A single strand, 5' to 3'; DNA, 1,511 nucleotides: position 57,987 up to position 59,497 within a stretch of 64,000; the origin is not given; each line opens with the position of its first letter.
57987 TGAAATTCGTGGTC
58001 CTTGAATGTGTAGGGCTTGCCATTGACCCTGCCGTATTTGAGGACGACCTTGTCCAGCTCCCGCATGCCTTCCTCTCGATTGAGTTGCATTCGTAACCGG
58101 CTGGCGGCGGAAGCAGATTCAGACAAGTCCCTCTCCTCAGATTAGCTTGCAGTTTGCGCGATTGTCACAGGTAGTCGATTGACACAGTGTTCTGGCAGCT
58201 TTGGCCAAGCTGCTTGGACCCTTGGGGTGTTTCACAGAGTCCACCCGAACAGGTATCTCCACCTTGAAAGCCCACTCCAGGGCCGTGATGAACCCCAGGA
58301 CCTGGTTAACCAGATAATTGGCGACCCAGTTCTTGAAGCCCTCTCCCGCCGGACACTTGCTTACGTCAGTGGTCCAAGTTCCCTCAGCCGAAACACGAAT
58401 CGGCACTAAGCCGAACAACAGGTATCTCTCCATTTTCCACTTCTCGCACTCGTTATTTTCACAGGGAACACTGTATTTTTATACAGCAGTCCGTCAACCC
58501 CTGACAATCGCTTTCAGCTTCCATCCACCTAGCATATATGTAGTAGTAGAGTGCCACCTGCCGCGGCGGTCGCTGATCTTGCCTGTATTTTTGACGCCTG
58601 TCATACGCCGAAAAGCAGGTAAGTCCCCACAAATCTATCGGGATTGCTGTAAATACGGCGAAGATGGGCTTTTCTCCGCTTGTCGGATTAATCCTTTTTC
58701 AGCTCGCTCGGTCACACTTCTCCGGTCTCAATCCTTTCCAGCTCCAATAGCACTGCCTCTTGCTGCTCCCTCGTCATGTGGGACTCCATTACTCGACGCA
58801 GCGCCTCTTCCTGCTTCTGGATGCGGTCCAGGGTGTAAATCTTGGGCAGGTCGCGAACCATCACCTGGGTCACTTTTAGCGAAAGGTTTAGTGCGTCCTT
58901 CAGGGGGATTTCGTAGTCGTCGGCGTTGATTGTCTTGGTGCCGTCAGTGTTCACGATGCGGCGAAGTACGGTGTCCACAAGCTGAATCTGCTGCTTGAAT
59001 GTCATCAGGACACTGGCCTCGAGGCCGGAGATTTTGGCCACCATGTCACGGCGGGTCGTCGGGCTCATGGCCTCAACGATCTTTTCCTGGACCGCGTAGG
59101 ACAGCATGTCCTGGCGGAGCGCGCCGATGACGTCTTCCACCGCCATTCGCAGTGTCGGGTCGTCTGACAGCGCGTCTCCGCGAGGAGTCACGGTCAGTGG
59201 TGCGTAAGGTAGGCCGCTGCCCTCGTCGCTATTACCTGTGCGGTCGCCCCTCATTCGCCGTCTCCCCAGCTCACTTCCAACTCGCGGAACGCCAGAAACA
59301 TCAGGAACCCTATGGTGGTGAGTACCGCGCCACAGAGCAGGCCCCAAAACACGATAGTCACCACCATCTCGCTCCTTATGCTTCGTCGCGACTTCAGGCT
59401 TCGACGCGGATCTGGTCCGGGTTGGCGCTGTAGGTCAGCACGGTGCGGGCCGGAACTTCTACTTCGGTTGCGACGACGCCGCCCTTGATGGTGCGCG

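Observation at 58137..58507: Single canonical SOS box over the -10 of a promoter for an orphan 98-aa ORF: candidate LexA-gated antirepressor switch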

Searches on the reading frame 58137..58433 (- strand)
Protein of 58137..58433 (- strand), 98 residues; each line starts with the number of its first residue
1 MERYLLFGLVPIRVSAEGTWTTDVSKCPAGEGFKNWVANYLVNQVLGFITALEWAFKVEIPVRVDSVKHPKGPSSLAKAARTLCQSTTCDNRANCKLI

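Call 5: search_protein_families(library=pfam, proteins=[window:58137-58433:-], max_evalue=0.01)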
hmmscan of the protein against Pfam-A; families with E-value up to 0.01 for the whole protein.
window:58137-58433:- (98 aa): 0 families

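Call 10: search_dna_similar(query=window:58137-58433:-, collection=phages, mode=protein, max_rows=25, max_evalue=0.01)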
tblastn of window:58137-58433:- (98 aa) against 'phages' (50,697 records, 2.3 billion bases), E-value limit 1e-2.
No match.

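Call 15: search_protein_families(library=phrogs, proteins=[window:58137-58433:-], max_evalue=0.01)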
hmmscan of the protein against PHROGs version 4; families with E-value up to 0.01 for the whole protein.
window:58137-58433:- (98 aa): 0 families

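Call 20: find_homologous_proteins(query=window:58137-58433:-, max_evalue=0.01)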
Query window:58137-58433:- (98 aa): 1 proteins with E <= 0.01 among 1 candidates. Only proteins of 53 to 172 residues were searched: fused or split forms outside these lengths cannot appear, so this answer is no evidence that the protein stands alone or is whole; lengths 'longer' or 'shorter' looks for them.
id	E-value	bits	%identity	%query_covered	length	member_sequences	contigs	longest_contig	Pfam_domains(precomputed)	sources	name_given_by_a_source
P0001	1.1e-54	201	91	100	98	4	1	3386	-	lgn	-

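Call 22: find_encoding_contigs(protein=P0001, flank=5000)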
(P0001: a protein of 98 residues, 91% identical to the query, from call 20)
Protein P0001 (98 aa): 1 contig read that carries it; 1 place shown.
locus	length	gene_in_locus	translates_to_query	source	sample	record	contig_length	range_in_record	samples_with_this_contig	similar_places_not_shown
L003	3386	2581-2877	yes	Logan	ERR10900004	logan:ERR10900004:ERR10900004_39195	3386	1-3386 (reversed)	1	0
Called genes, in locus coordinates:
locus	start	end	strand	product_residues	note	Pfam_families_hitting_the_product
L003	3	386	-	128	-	?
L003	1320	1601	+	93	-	PF00216:Bac_DNA_binding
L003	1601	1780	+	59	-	-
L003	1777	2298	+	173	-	-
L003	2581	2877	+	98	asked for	-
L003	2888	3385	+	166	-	?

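Call 34: find_related_loci(query=A4, collection=genome_contigs, flank=3000)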
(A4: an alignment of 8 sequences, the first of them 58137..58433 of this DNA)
Query A4 (98 aa) in genome_contigs; peptide patterns used: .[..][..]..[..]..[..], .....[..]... (x = any residue, [..] = any of these).
28 stretches matched a pattern, but none encodes a relative of the query by tblastn (E <= 1e-3).

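Call 44: predict_structure(alignment_id=A4)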
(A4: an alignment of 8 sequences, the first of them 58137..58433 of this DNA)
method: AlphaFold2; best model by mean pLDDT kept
length: 98 residues; sequences in the alignment: 8
mean_pLDDT: 48.4   pTM: 0.34
mean pLDDT of the five models: 48.4, 47.8, 47.1, 47.0, 44.7
residues with pLDDT >= 90: 0; 70-90: 0; 50-70: 47; < 50: 51
segments of 3 or more residues with pLDDT < 50: 1-6, 26-28, 61-98
pLDDT, mean of each block of 10 residues (from residue 1): 50 53 52 55 63 63 43 38 34 32
secondary structure, 60 per line:
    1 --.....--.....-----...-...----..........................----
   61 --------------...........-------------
elements in order: E3-7 E10-14 E20-22 H31-56 H75-85

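Call 50: search_protein_representatives(alignment_id=A4)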
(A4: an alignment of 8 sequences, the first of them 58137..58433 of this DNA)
Query: 8 sequences, 70 profile positions. Proteins with E-value up to 0.001 (for the whole library): 12; up to 1e-10: 7; up to 1e-30: 1. The best 12 are listed.
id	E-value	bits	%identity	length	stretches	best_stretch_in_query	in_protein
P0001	1.7e-33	130.5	-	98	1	1-69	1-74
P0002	2.5e-20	88.4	-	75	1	1-66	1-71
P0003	5.7e-16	74.4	-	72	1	1-65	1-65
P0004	1.7e-15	72.9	-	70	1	4-67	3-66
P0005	2.5e-15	72.3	-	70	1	4-68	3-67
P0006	6.6e-15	71.0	-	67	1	1-67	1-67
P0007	3.8e-13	65.3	-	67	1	1-65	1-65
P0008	3.1e-10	56.0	-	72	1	1-65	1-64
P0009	6.3e-08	48.6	-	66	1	1-49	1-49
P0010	1.6e-07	47.3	-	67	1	1-65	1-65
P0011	3.0e-07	46.4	-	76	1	1-63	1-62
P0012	1.6e-06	44.1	-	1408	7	12-32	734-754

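Call 52: find_encoding_contigs(protein=P0002, flank=3000, max_places=3)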
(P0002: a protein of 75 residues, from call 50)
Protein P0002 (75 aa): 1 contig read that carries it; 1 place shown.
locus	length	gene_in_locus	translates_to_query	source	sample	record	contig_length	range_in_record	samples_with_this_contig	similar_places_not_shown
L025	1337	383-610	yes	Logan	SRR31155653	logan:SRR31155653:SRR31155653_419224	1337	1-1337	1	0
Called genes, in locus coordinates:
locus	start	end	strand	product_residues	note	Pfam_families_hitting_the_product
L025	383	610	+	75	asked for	-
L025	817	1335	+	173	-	?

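Call 53: find_encoding_contigs(protein=P0003, flank=3000, max_places=3)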
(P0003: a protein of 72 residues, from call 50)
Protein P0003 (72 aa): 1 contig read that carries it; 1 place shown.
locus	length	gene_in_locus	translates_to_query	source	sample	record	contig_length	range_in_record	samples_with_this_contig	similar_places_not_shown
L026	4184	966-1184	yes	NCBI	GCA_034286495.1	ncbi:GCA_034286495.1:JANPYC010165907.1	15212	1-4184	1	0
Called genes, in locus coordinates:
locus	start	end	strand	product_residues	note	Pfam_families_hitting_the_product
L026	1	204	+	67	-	?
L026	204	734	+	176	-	-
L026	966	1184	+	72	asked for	-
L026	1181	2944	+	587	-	PF05876:GpA_ATPase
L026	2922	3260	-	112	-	-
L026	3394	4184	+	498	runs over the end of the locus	-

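Call 54: find_encoding_contigs(protein=P0004, flank=3000, max_places=3)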
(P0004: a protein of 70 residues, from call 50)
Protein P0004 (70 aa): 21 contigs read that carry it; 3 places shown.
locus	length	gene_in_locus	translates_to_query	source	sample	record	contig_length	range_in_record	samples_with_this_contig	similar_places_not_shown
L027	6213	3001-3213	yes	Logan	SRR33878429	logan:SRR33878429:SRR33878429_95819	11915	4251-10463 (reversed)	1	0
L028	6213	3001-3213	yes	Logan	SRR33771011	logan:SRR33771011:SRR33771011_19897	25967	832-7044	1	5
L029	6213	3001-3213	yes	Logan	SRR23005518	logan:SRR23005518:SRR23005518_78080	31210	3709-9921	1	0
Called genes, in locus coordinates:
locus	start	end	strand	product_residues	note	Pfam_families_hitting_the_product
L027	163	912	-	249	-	-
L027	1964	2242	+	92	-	PF00216:Bac_DNA_binding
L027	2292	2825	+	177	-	-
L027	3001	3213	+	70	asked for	-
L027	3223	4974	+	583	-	PF05876:GpA_ATPase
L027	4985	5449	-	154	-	-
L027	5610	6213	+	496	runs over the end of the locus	-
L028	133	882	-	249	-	-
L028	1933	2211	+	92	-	PF00216:Bac_DNA_binding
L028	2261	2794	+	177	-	-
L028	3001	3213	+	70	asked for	-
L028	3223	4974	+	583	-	PF05876:GpA_ATPase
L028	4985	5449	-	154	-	-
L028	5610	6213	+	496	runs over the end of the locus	-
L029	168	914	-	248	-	-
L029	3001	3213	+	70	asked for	-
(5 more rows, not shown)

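Call 56: find_encoding_contigs(protein=P0005, flank=3000, max_places=4)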
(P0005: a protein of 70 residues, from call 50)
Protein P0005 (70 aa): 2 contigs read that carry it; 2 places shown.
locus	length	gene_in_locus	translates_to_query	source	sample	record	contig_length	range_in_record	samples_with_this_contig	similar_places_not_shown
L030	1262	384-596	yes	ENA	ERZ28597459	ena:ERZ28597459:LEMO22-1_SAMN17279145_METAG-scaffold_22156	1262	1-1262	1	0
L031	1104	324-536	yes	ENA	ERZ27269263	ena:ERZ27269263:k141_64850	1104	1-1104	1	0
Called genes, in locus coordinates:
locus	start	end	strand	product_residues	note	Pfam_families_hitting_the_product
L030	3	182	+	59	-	?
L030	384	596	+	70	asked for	-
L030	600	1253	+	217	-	PF05876:GpA_ATPase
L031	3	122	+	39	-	?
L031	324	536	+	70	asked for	-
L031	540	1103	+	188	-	?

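Call 57: find_encoding_contigs(protein=P0006, flank=3000, max_places=4)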
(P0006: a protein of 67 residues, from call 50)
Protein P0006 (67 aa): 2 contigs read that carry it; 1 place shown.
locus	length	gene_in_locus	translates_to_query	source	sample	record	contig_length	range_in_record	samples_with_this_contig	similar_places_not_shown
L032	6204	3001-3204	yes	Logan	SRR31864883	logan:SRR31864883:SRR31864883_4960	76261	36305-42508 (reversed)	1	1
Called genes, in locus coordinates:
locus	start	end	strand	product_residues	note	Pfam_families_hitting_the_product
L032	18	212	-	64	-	-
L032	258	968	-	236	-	-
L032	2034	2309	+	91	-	PF00216:Bac_DNA_binding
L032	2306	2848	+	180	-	-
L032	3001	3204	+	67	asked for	-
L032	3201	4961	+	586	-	PF05876:GpA_ATPase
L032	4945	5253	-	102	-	-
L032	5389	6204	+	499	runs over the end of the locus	-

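Call 58: find_encoding_contigs(protein=P0007, flank=3000, max_places=4)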
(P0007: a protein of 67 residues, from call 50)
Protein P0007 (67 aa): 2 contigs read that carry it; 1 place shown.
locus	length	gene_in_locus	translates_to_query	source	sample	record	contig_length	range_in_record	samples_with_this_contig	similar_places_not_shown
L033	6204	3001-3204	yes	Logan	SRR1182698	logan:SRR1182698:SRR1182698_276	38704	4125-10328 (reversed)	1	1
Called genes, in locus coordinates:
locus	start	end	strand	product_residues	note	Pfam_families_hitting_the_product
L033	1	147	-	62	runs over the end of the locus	-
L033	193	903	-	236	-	-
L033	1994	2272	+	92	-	PF00216:Bac_DNA_binding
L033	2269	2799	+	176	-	-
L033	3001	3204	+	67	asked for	-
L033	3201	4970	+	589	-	PF05876:GpA_ATPase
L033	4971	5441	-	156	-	-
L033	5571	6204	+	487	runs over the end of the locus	-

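Call 59: find_encoding_contigs(protein=P0008, flank=3000, max_places=4)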
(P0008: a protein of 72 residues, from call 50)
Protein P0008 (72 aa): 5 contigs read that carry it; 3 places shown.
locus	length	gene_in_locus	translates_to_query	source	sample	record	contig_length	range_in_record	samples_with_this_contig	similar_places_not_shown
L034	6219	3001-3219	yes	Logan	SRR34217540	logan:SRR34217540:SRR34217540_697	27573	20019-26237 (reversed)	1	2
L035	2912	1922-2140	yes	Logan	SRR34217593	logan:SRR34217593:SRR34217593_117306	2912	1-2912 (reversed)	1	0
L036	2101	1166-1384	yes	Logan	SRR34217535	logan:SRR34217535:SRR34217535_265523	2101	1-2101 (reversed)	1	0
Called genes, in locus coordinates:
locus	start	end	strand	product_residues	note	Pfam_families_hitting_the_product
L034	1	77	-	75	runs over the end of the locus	-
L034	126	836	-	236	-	-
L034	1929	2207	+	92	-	PF00216:Bac_DNA_binding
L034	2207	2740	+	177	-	-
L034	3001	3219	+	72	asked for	-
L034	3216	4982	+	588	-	PF05876:GpA_ATPase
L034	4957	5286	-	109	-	-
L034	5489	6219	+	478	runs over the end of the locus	-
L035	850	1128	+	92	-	PF00216:Bac_DNA_binding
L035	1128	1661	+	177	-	-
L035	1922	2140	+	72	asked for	-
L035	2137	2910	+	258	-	?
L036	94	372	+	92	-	PF00216:Bac_DNA_binding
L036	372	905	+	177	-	-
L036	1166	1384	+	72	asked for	-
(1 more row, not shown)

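Call 70: predict_structure(alignment_id=A5)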
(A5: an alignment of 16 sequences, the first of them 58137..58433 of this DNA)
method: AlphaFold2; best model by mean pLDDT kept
length: 98 residues; sequences in the alignment: 16
mean_pLDDT: 52.9   pTM: 0.32
mean pLDDT of the five models: 52.9, 51.0, 50.4, 48.7, 44.3
residues with pLDDT >= 90: 0; 70-90: 15; 50-70: 38; < 50: 45
segments of 3 or more residues with pLDDT < 50: 1-3, 25-31, 64-98
pLDDT, mean of each block of 10 residues (from residue 1): 52 58 48 61 73 70 47 41 41 36
secondary structure, 60 per line:
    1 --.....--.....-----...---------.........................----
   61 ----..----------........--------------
elements in order: E3-7 E10-14 E20-22 H32-56 H77-84

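Call 79: search_solved_structures(query=A5, max_evalue=10)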
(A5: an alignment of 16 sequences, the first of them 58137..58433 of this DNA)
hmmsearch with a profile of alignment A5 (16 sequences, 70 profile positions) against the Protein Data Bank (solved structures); distinct sequences matched with E-value up to 10: 6.
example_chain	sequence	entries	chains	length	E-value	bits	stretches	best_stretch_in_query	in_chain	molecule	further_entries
9dzw_A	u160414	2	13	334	0.76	13.3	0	31-63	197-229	CalC6_3 with DHR extension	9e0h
7n6q_A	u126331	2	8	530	0.78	13.3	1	15-50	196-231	Sterol O-acyltransferase 2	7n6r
2n2z_A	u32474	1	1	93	0.81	13.2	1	22-64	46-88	Non-specific lipid-transfer protein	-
8rdw_D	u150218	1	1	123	1.2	12.6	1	28-64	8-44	Large ribosomal subunit protein bL12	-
9dze_A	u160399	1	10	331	2.9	11.5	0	31-63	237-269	pD5-14 A component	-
8fbn_A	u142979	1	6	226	3.4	11.2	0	29-63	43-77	KWOCA_73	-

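Call 81: search_protein_families(library=pfam, alignment_id=A5, max_evalue=10)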
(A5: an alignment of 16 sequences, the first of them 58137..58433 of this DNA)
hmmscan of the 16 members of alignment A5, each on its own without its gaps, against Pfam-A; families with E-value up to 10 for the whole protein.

A. member 1, window:58137-58433:- (98 aa): 0 families

B. families by the number of members that match (of 16 scanned): 5 families
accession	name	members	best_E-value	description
PF02750.19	Synapsin_C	3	0.041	Synapsin, ATP binding domain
PF19844.4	DUF6319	1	0.0033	Family of unknown function (DUF6319)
PF14090.12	HTH_39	1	0.012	Winged helix-turn-helix domain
PF06708.16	DUF1195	1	0.15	Protein of unknown function (DUF1195)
PF19091.5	DUF5779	1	0.23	Family of unknown function (DUF5779)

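Call 92: list_cluster_members(proteins=[P0001, P0002, P0003, P0004, P0005, P0006, P0007, P0008, P0010, P0011])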
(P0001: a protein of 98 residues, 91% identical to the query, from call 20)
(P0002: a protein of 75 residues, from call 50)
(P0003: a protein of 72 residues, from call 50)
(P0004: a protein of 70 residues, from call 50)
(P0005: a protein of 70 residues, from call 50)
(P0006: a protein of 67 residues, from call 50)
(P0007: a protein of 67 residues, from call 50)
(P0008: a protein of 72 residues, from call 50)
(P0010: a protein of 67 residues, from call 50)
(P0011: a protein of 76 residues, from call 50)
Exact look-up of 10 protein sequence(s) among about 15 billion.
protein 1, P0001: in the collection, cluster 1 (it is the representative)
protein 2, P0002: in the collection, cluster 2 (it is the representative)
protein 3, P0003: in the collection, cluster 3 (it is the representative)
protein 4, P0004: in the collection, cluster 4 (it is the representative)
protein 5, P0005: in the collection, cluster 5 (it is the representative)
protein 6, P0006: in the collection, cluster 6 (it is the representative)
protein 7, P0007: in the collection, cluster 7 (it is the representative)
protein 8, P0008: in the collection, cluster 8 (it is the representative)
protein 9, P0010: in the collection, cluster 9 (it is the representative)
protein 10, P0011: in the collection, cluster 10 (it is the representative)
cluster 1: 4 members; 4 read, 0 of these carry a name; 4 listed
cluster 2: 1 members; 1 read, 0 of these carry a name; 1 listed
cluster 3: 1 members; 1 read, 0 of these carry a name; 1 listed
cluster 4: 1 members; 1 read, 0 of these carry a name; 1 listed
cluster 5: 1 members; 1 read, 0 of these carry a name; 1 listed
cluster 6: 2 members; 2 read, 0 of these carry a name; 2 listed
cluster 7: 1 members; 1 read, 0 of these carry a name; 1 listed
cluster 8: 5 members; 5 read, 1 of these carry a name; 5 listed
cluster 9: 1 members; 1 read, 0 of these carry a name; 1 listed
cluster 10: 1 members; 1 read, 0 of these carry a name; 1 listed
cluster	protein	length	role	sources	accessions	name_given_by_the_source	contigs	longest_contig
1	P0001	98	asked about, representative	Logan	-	-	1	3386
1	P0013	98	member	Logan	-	-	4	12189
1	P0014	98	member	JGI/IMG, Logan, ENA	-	-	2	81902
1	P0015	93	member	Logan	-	-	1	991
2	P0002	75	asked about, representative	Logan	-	-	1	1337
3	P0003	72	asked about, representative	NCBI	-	-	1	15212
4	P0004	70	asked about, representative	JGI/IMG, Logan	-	-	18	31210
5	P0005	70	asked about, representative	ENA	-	-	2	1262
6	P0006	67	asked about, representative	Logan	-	-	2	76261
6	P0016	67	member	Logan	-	-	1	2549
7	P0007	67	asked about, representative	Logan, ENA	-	-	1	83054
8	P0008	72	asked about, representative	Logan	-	-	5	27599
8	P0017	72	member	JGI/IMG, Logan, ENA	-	hypothetical protein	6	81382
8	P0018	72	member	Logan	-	-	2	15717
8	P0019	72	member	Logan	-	-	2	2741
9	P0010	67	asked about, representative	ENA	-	-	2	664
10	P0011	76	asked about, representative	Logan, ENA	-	-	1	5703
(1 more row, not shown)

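Call 93: find_encoding_contigs(protein=P0013, flank=2500, max_places=5)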
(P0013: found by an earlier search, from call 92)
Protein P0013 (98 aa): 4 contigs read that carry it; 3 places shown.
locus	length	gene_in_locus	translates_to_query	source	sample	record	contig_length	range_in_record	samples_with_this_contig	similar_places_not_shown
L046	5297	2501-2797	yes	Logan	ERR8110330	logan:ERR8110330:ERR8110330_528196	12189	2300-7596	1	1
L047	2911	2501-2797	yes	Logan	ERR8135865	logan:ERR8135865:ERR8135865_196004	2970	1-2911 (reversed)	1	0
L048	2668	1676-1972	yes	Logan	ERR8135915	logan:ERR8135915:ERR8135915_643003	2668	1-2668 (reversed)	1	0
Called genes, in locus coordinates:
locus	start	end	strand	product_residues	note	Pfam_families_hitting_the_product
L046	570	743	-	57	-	-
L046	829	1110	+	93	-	PF00216:Bac_DNA_binding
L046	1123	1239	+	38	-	-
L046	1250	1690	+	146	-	-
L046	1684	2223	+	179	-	-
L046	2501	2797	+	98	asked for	-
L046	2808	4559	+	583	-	PF05876:GpA_ATPase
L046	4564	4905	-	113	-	-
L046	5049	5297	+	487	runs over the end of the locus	-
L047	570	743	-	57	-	-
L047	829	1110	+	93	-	PF00216:Bac_DNA_binding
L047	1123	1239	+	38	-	-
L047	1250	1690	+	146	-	-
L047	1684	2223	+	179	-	-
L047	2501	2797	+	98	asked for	-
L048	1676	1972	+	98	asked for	-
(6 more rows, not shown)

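Call 94: find_encoding_contigs(protein=P0014, flank=2500, max_places=5)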
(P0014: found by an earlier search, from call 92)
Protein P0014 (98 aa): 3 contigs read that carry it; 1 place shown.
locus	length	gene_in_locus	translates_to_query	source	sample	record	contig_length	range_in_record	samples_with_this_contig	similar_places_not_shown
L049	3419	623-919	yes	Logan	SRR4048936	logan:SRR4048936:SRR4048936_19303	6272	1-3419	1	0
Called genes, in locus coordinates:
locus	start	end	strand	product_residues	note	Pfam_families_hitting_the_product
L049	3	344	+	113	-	?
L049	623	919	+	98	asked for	-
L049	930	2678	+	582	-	PF05876:GpA_ATPase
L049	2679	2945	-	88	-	-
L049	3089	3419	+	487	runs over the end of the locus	-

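Call 109: find_encoding_contigs(protein=P0011, flank=2500, max_places=3)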
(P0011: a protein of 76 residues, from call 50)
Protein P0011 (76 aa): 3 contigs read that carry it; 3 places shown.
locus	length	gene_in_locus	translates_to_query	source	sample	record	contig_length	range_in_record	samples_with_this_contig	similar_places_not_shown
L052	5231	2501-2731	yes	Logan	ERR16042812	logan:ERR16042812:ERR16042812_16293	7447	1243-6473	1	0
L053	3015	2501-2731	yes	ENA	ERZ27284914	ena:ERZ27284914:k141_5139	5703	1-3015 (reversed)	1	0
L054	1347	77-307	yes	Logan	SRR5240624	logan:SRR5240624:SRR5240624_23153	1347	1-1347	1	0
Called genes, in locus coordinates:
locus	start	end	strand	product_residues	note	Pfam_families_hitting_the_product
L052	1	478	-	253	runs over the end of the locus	-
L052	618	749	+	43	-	-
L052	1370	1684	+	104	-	PF00216:Bac_DNA_binding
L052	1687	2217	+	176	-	-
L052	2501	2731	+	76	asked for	-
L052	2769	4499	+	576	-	PF05876:GpA_ATPase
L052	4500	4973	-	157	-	-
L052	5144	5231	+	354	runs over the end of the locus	?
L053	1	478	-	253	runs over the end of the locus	-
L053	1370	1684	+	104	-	PF00216:Bac_DNA_binding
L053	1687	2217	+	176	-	-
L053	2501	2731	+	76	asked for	-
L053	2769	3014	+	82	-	?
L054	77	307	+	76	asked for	-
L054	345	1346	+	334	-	?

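Call 110: find_encoding_contigs(protein=P0010, flank=2500, max_places=3)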
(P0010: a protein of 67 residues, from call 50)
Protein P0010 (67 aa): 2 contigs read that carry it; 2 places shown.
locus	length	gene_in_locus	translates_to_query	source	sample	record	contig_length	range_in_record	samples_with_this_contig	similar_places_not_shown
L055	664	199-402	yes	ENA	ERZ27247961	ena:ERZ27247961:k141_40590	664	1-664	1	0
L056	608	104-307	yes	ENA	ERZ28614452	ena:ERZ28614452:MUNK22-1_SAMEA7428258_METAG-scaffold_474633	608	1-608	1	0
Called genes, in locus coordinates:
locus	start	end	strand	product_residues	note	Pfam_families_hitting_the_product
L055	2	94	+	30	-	?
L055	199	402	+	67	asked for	-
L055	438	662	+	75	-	?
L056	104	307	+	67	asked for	-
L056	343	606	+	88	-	?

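Call 116: search_protein_families(library=phrogs, alignment_id=A5, max_evalue=1)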
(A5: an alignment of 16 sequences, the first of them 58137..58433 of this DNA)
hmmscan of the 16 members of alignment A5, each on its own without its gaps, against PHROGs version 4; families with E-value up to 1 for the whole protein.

A. member 1, window:58137-58433:- (98 aa): 0 families

B. families by the number of members that match (of 16 scanned): 8 families
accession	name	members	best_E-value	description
phrog_18632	-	1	0.04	-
phrog_29163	-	1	0.054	-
phrog_35000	-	1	0.21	-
phrog_12488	-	1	0.28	-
phrog_7697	-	1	0.29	tail fiber protein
phrog_23296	-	1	0.29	DNA methyltransferase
phrog_4382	-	1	0.29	-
phrog_25684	-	1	0.31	-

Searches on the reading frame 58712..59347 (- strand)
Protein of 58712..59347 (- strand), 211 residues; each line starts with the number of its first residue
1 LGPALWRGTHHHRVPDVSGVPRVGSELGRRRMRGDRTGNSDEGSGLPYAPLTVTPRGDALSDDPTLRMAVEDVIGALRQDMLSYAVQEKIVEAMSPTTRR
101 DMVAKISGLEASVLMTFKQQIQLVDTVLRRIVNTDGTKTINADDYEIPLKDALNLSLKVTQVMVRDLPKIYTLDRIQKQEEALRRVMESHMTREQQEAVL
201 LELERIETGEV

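Call 5: search_protein_families(library=pfam, proteins=[window:58712-59347:-], max_evalue=0.01)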
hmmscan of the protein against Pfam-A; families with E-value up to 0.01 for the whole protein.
window:58712-59347:- (211 aa): 0 families

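Call 15: search_protein_families(library=phrogs, proteins=[window:58712-59347:-], max_evalue=0.01)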
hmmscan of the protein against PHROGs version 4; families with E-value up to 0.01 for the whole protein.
window:58712-59347:- (211 aa): 0 families

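Call 21: find_related_loci(query=window:58712-59254:-, collection=genome_contigs, flank=4000)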
Query window:58712-59254:- (180 aa) in genome_contigs; peptide patterns used: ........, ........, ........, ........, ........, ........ (x = any residue, [..] = any of these).
119 stretches matched a pattern, but none encodes a relative of the query by tblastn (E <= 1e-3).

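Call 23: find_related_loci(query=A2, collection=viral_contigs, flank=4000)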
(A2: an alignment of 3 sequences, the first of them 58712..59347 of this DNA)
Query A2 (211 aa) in viral_contigs; peptide patterns used: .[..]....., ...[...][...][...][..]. (x = any residue, [..] = any of these).
167 stretches matched a pattern; 21 encode a relative of the query (tblastn E <= 1e-3); 21 distinct loci.
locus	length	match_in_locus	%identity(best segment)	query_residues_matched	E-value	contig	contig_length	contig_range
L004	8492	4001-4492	79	47-210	2e-80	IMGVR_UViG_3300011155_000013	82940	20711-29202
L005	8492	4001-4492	78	47-210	1e-79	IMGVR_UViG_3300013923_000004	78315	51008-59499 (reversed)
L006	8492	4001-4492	78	47-210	1e-79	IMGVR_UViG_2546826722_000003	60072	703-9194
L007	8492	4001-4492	78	47-210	1e-79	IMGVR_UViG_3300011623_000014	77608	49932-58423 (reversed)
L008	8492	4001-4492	78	47-210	1e-79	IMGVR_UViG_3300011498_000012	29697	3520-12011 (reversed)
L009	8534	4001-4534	70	21-210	4e-79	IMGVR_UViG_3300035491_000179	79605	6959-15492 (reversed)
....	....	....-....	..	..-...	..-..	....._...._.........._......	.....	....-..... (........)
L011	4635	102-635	71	21-210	5e-79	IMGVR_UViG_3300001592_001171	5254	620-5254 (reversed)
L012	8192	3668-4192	74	41-210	5e-79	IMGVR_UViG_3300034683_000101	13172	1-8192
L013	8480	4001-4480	74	50-209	4e-72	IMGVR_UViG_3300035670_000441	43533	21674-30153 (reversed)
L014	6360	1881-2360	74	50-209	8e-72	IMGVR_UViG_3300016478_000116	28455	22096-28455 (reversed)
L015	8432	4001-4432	52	63-207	8e-42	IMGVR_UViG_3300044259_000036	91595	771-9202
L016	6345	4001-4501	49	39-207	3e-41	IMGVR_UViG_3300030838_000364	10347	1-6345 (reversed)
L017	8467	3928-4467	38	31-196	2e-35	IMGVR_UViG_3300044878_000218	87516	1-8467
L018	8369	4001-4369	47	77-200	2e-33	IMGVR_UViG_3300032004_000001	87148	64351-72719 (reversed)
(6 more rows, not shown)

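Call 67: find_related_loci(query=A2, collection=metagenome_contigs, flank=2000)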
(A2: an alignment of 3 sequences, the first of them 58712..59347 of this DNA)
Query A2 (211 aa) in metagenome_contigs; peptide patterns used: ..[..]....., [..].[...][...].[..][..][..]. (x = any residue, [..] = any of these).
281 stretches matched a pattern; 9 encode a relative of the query (tblastn E <= 1e-3); 9 distinct loci.
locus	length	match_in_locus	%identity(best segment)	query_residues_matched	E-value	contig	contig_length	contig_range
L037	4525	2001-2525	74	41-210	1e-79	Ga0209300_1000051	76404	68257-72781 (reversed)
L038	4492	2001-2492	77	47-210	4e-79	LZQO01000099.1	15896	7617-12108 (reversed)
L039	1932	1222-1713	76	47-210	4e-81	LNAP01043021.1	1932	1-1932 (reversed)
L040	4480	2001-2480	74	50-209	9e-73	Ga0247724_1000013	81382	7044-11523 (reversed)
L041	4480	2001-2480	74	50-209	2e-72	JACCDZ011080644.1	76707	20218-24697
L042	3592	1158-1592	64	63-207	2e-56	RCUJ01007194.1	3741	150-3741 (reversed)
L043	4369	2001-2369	47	77-200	4e-34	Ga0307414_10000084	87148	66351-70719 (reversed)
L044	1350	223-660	42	50-197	6e-33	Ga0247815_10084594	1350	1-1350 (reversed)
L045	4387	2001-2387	46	69-199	2e-32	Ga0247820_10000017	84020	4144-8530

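Call 80: search_solved_structures(query=A2, max_evalue=10)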
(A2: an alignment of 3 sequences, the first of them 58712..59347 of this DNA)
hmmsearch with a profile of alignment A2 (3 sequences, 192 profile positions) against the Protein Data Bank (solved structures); distinct sequences matched with E-value up to 10: 3.
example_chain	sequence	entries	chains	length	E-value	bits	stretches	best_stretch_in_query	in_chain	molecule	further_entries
37tt_A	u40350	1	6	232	0.036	16.9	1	139-179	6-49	Z4 c3ii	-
7vf3_B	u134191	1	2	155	0.094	15.5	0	158-183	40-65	Uteroglobin,PB1m7 peptide,Uteroglobin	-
7vg7_B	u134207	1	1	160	0.1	15.4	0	158-183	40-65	Uteroglobin,PB1m6A9 peptide,Uteroglobin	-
